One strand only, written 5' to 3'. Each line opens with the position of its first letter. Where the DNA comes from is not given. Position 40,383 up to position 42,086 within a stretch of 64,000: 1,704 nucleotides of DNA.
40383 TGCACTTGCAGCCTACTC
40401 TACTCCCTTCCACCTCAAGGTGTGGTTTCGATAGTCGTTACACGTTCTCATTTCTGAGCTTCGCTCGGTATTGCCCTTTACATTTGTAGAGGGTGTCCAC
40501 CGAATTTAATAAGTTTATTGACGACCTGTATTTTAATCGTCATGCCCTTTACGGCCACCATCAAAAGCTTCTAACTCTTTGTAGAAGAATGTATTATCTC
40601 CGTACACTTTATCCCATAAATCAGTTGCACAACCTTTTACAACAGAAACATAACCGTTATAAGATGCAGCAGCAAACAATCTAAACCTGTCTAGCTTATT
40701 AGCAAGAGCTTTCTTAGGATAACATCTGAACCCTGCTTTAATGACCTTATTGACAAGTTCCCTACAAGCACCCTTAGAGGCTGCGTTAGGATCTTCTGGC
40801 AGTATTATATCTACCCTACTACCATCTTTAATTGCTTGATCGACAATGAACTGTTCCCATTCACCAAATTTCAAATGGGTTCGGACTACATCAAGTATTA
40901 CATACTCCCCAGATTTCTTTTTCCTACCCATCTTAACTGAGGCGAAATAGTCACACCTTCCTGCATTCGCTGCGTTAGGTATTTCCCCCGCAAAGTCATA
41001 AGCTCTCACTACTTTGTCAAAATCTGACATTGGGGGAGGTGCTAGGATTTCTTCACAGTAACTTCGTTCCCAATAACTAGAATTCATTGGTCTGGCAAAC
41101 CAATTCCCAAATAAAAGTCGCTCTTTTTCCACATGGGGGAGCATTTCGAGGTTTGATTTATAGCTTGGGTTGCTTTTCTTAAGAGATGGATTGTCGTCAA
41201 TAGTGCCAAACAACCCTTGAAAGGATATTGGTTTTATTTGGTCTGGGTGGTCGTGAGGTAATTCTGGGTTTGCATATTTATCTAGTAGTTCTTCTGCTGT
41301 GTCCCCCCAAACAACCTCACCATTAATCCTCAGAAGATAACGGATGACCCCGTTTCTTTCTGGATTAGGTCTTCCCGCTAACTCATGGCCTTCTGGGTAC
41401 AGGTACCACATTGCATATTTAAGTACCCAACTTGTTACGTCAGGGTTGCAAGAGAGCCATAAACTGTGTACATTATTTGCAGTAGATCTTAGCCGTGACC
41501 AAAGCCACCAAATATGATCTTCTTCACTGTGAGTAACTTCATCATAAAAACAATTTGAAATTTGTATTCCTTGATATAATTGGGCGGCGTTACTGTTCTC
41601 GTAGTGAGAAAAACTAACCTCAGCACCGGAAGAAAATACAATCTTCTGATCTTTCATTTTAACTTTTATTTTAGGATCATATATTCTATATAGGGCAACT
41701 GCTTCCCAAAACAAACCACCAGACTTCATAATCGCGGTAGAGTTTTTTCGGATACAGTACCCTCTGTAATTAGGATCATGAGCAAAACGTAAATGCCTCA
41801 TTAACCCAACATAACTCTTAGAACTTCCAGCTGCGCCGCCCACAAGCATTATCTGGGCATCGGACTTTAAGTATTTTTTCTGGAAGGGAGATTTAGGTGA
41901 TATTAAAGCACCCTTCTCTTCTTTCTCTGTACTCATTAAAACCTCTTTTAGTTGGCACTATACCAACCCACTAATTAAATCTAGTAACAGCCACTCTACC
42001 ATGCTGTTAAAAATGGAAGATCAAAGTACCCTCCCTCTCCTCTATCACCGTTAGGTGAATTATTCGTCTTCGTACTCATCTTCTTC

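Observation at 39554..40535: Second group I intron at the extreme 3' end of the large terminase gene, carrying an ORF with no recognisable nuclease motifs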

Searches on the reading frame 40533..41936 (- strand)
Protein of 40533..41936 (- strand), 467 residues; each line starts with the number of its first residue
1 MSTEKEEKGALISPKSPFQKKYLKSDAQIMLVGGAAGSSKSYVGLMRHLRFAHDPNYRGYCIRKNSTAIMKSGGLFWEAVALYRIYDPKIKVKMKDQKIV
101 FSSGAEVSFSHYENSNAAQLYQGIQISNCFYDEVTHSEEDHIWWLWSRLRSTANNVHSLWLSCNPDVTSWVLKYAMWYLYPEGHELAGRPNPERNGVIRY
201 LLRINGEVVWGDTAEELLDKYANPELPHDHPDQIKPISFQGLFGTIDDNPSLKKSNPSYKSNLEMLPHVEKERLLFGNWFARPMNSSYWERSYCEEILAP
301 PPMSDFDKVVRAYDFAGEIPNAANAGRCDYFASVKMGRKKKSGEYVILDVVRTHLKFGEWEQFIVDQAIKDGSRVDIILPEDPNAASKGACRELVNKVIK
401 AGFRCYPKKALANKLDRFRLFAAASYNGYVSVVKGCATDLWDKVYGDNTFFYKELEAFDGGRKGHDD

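Call 5: search_protein_families(library=pfam, proteins=[window:40533-41936:-], max_evalue=1)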
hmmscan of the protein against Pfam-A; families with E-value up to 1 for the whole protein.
window:40533-41936:- (467 aa): 3 families
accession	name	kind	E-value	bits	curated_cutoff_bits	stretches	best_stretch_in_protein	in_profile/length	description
PF03237.21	Terminase_6N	-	6.7e-16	59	22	1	33-292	3-211/215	Terminase large subunit, T4likevirus-type, N-terminal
PF04466.19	Terminase_3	-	0.00033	20.7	23.2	1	29-174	4-147/201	Phage terminase large subunit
PF17289.8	Terminase_6C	-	0.0041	17.5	22.6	1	312-467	2-143/155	Terminase RNaseH-like domain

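Call 6: search_protein_families(library=phrogs, proteins=[window:40533-41936:-], max_evalue=0.1)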
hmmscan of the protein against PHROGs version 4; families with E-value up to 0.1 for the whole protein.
window:40533-41936:- (467 aa): 8 families
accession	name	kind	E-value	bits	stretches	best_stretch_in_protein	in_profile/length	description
phrog_979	-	head and packaging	2.6e-142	476.7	1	5-467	144-587/642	terminase large subunit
phrog_9526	-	head and packaging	1.1e-45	157.2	1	9-281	5-272/280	terminase large subunit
phrog_9453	-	head and packaging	6.9e-23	82.4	1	277-467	1-198/233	terminase large subunit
phrog_2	-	head and packaging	5.2e-12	46.3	1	11-442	263-583/807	terminase large subunit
phrog_12171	-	head and packaging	1.7e-08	35.5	1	371-460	1-78/110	terminase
phrog_3717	-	head and packaging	0.00029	21.4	1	20-175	16-175/277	terminase large subunit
phrog_15848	-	head and packaging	0.0029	17.9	1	28-266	19-259/272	terminase large subunit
phrog_170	-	other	0.046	14.1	1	5-46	66-109/323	PhoH-like phosphate starvation-inducible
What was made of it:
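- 40536..41936 (-): terL exon 1 (467 codons, ends ...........; last codon GAU). Pfam Terminase_6N and phrog_979 (calls 5, 6).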

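Call 10: search_dna_similar(query=window:40536-41936:-, collection=phages, mode=protein, max_rows=30)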
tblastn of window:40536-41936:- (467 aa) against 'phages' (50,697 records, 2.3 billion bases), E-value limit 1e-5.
Records with a match: 1306; places in all: 1319; records where one place covers at least 80% of the query: 1220.
Best place of each record, by identity: <60% 1306.
By first word of the organism name: Escherichia 341; Pseudomonas 231; Vibrio 150; Rheinheimera 115; Salmonella 97; Acinetobacter 45; Klebsiella 41; Erwinia 35; Shigella 24; Campylobacter 24; and 45 more.
By host as written in the record: - 188; Rheinheimera sp. BAL341 115; Escherichia coli 99; Pseudomonas aeruginosa 71; Escherichia coli K-12 MG1655 50; Pseudomonas aeruginosa PAO1 26; Campylobacter jejuni 22; Escherichia coli O157:H7 20; and 321 more.
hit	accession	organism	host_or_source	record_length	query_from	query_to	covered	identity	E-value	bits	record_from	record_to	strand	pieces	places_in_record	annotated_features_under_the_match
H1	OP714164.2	Pseudomonas phage vB_PsaM_M1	Pseudomonas sp. ZM01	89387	11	467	98%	55.1%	2e-158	502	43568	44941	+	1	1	large subunit terminase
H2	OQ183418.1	Pseudomonas phage vB_PpS_SYP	Pseudomonas plecoglossicida XSDHY-P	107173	4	467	99%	53.5%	5e-160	507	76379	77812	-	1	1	terminase-like family protein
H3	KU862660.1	Pseudomonas phage phiPMW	Pseudomonas putida PpG1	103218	11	467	98%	53.7%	5e-157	498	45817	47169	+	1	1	terminase large subunit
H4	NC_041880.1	Pseudomonas phage phiPMW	Pseudomonas putida PpG1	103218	11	467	98%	53.7%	5e-157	498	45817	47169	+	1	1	terminase large subunit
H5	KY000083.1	Pseudomonas phage PA10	Pseudomonas aeruginosa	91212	11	467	98%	39.1%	6e-93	313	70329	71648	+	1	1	terminase large subunit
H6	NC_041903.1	Pseudomonas phage PA10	Pseudomonas aeruginosa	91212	11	467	98%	39.1%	6e-93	313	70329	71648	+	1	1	terminase large subunit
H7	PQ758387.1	Pseudomonas phage 37F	Pseudomonas aeruginosa 147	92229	11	467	98%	39.1%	6e-93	313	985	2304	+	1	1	hypothetical protein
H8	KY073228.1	Pseudomonas phage Zigelbrucke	Pseudomonas aeruginosa PAO1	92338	11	467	98%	39.1%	6e-93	313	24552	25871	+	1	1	putative terminase large subunit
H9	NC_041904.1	Pseudomonas phage Zigelbrucke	Pseudomonas aeruginosa PAO1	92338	11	467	98%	39.1%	6e-93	313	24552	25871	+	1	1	terminase large subunit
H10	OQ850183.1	Pseudomonas phage PT07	Pseudomonas aeruginosa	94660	11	467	98%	39.1%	6e-93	313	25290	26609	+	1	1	terminase large subunit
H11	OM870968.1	Pseudomonas phage vB_Paer_Ps25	Pseudomonas aeruginosa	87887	11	467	98%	39.1%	8e-92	310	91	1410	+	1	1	terminase large subunit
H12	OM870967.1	Pseudomonas phage vB_Paer_Ps12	Pseudomonas aeruginosa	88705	11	467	98%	39.1%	8e-92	310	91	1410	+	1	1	terminase large subunit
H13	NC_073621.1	Pseudomonas phage vB_Paer_Ps12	Pseudomonas aeruginosa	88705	11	467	98%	39.1%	8e-92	310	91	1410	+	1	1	terminase large subunit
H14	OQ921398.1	Pseudomonas phage vFB297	Pseudomonas aeruginosa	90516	11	467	98%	38.9%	1e-91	310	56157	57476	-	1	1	terL: terminase large subunit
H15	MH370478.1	Pseudomonas phage SRT6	Pseudomonas aeruginosa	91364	11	467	98%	38.9%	1e-91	310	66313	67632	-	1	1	putative terminase large subunit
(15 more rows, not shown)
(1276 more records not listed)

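Call 11: get_annotated_region(hit=H1, flank=3000)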
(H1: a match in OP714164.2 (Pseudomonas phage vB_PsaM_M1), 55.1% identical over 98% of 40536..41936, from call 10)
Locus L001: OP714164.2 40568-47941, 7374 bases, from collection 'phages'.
description: Pseudomonas phage vB_PsaM_M1, complete genome.
organism: Pseudomonas phage vB_PsaM_M1 (NCBI taxid 2995601)
taxonomy: Viruses; Duplodnaviria; Heunggongvirae; Uroviricota; Caudoviricetes; Ounavirinae
host: Pseudomonas sp. ZM01; source: seawater; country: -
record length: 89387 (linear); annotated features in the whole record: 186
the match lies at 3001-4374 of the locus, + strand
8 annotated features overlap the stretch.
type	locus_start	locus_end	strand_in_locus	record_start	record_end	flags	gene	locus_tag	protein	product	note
CDS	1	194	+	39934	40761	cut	-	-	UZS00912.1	hypothetical protein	-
CDS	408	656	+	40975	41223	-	-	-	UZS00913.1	hypothetical protein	-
CDS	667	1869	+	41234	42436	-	-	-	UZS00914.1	hypothetical protein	-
CDS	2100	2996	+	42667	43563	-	-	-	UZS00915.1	homing endonuclease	-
CDS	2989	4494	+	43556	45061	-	-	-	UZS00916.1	large subunit terminase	-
CDS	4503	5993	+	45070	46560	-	-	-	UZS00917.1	portal protein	-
CDS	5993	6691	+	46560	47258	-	-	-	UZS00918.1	intron-associated endonuclease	-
CDS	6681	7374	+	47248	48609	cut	-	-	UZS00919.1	signal peptide peptidase A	-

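Call 12: get_annotated_region(hit=H3, flank=3000)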
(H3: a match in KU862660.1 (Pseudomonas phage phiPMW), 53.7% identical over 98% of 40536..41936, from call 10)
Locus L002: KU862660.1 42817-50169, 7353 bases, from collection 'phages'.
description: Pseudomonas phage phiPMW, complete genome.
organism: Pseudomonas phage phiPMW (NCBI taxid 1815582)
taxonomy: Viruses; Duplodnaviria; Heunggongvirae; Uroviricota; Caudoviricetes; Plaisancevirus; Plaisancevirus PMW
host: Pseudomonas putida PpG1; source: -; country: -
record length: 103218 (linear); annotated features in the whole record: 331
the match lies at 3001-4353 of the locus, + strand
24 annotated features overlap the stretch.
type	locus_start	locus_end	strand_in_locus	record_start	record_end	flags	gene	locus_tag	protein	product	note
CDS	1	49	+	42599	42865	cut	-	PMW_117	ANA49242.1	hypothetical protein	PMW_gp117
CDS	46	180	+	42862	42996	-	-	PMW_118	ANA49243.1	hypothetical protein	PMW_gp118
CDS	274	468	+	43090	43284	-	-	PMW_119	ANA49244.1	hypothetical protein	PMW_gp119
CDS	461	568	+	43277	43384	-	-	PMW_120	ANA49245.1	hypothetical protein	PMW_gp120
tRNA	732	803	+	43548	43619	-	-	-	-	tRNA-Ile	-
tRNA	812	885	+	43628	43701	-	-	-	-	tRNA-Phe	-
tRNA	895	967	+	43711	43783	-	-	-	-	tRNA-Asn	-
tRNA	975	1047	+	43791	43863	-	-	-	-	tRNA-Trp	-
regulatory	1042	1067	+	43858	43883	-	-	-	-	promoter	putative phage specific promoter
regulatory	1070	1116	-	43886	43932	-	-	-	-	terminator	Rho independent transcriptional terminator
CDS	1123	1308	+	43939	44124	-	-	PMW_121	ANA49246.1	hypothetical protein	PMW_gp121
CDS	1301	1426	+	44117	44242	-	-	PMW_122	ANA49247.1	hypothetical protein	PMW_gp122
tRNA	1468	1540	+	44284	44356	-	-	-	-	tRNA-Thr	-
tRNA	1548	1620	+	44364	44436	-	-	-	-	tRNA-Pro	-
regulatory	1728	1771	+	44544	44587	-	-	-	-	terminator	Rho independent transcriptional terminator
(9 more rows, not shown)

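Call 13: get_annotated_region(hit=H2, flank=3000)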
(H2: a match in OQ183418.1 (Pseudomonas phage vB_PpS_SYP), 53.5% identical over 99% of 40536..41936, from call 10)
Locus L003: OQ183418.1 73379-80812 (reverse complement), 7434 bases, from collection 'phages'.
description: Pseudomonas phage vB_PpS_SYP, complete genome.
organism: Pseudomonas phage vB_PpS_SYP (NCBI taxid 3020390)
taxonomy: Viruses; Duplodnaviria; Heunggongvirae; Uroviricota; Caudoviricetes
host: Pseudomonas plecoglossicida XSDHY-P; source: river lake; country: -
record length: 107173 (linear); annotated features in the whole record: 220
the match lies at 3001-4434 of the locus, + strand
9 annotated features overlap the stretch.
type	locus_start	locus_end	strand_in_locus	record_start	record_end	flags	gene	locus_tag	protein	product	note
CDS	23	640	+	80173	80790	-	-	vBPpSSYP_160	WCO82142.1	hypothetical protein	-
CDS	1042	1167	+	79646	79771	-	-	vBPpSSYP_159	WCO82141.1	hypothetical protein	-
CDS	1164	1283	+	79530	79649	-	-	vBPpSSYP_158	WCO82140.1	hypothetical protein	-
CDS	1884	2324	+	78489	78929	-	-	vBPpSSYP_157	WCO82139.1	hypothetical protein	-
CDS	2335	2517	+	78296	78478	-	-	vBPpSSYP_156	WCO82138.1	hypothetical protein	-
CDS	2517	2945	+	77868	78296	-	-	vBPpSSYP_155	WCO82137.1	hypothetical protein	-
CDS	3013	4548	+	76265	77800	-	-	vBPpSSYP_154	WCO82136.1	terminase-like family protein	-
CDS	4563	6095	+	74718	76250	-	-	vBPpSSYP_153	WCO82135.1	portal protein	-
CDS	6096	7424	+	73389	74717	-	-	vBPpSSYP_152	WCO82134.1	head maturation protease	-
